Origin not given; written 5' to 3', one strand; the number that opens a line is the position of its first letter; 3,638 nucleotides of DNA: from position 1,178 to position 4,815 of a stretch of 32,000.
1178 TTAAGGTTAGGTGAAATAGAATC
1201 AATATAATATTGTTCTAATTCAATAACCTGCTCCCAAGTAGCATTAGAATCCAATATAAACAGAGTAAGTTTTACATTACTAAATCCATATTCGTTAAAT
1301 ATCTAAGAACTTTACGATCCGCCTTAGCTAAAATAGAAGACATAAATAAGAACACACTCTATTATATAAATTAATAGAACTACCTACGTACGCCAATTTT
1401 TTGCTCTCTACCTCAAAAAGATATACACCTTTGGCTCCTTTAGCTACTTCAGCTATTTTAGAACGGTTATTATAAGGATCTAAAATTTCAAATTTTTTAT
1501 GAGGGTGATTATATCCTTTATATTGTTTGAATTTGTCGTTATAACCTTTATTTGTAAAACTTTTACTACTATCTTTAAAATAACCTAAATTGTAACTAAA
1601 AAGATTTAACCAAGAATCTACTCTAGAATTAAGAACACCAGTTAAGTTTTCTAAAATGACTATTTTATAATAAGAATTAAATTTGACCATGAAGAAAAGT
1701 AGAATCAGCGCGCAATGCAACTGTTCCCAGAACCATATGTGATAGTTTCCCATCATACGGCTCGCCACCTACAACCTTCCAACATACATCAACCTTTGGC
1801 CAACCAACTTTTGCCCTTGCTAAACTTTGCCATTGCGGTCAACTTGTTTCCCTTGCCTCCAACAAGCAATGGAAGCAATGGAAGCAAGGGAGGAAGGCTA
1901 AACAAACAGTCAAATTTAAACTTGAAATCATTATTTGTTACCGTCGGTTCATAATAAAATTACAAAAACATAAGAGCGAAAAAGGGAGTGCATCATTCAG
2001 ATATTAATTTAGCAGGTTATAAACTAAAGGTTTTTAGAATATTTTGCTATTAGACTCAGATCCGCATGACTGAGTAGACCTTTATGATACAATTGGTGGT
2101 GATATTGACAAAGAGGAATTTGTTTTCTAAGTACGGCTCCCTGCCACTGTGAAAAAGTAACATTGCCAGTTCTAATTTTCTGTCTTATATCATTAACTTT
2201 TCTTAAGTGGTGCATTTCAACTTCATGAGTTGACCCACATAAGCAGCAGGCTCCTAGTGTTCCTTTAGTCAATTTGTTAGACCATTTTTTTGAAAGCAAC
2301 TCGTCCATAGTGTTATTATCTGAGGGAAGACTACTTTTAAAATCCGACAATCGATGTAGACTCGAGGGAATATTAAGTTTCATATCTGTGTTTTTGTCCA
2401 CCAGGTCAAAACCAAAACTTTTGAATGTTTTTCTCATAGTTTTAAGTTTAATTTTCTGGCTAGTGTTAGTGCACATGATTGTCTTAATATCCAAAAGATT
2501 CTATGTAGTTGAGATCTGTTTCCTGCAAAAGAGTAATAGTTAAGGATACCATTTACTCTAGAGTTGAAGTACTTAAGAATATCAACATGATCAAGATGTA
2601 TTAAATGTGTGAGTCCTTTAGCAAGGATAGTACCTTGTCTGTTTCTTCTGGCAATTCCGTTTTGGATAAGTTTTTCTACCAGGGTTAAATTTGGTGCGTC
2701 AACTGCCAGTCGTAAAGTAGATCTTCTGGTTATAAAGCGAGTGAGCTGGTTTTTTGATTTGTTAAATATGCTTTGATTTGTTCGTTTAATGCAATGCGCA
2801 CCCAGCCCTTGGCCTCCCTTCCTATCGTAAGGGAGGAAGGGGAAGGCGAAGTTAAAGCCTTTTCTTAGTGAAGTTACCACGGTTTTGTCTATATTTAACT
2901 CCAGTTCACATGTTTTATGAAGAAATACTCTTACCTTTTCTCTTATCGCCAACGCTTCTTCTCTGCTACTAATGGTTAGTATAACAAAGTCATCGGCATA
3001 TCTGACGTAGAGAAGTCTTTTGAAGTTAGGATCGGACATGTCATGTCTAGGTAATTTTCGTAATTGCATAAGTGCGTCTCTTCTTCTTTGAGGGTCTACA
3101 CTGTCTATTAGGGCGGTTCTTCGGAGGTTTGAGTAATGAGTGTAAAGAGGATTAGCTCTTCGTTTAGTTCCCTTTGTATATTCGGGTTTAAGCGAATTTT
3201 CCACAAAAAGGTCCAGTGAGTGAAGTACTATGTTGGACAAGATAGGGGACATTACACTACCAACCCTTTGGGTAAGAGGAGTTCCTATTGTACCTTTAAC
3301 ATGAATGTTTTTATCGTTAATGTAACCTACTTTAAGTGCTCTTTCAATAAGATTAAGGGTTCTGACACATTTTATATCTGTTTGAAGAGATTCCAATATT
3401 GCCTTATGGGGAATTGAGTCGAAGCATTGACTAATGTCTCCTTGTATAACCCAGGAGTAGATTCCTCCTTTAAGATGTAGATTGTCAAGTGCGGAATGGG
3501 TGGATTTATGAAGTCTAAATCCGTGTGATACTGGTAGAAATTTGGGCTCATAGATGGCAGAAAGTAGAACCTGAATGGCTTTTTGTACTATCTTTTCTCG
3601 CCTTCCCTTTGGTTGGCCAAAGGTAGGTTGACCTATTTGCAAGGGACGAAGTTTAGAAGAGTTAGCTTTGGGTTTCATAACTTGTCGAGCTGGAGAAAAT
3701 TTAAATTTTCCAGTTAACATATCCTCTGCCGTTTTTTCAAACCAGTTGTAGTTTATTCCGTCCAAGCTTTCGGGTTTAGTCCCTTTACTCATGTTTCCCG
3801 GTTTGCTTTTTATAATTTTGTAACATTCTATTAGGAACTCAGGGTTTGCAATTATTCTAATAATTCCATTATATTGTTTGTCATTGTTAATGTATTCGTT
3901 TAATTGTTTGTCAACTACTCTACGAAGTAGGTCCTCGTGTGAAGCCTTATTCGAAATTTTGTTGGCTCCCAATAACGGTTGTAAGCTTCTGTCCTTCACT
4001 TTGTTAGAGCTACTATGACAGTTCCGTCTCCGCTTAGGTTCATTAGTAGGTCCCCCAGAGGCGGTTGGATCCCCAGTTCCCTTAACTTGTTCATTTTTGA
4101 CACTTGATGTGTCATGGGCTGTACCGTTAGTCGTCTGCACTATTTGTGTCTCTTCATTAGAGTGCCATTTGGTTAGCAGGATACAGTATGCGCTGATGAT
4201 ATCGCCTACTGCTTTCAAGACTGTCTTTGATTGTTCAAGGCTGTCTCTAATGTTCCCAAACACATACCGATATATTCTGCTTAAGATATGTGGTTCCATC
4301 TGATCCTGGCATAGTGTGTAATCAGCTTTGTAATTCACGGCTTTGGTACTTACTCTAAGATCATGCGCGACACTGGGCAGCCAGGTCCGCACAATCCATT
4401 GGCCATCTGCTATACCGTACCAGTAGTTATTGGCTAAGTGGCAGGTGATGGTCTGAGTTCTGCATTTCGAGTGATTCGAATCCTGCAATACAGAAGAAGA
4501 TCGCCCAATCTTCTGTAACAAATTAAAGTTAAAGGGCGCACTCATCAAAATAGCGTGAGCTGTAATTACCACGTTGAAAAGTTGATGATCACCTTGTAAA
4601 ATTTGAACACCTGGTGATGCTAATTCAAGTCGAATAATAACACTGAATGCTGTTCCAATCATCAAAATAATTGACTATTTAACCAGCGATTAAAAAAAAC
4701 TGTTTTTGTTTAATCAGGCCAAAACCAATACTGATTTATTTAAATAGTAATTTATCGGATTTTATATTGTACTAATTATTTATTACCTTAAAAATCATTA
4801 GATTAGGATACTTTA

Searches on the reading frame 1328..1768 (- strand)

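Call 70: search_protein_families(library=pfam, max_evalue=0.001, proteins=[window:1328-1768:-])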
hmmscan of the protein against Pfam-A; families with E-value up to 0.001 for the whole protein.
window:1328-1768:- (146 aa): 1 family
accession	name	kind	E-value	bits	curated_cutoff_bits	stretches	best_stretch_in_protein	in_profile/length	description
PF01541.30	GIY-YIG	-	0.00085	20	22.6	0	113-142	2-31/78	GIY-YIG catalytic domain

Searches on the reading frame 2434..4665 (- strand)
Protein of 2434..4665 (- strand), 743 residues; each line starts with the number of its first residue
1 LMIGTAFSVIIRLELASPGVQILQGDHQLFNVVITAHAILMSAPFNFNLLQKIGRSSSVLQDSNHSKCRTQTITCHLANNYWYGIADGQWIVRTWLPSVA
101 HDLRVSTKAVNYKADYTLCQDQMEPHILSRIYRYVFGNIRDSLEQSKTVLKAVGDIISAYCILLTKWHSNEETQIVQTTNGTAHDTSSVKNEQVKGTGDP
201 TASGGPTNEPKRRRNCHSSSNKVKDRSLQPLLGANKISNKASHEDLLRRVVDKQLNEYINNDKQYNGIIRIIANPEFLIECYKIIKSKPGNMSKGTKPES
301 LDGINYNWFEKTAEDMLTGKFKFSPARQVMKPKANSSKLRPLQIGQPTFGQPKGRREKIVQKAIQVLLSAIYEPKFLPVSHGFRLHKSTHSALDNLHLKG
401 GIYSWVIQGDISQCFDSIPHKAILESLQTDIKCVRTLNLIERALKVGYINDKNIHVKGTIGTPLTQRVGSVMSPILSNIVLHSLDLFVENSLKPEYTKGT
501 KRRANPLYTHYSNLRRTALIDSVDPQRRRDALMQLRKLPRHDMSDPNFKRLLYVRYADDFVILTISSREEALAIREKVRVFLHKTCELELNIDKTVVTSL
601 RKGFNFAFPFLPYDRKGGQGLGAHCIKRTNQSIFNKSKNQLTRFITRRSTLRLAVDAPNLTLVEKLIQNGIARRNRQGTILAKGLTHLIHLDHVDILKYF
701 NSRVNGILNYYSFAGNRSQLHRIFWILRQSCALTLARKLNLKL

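Call 70: search_protein_families(library=pfam, max_evalue=0.001, proteins=[window:2434-4665:-])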
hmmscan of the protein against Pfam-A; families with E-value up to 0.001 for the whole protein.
window:2434-4665:- (743 aa): 2 families
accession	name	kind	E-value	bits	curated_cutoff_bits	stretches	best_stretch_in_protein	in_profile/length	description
PF00078.32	RVT_1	-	1e-20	74.8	29.6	2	358-485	20-138/205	Reverse transcriptase (RNA-dependent DNA polymerase)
PF01348.27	Intron_maturas2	-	1.4e-20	74.1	20.8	1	652-742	3-93/140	Type II intron maturase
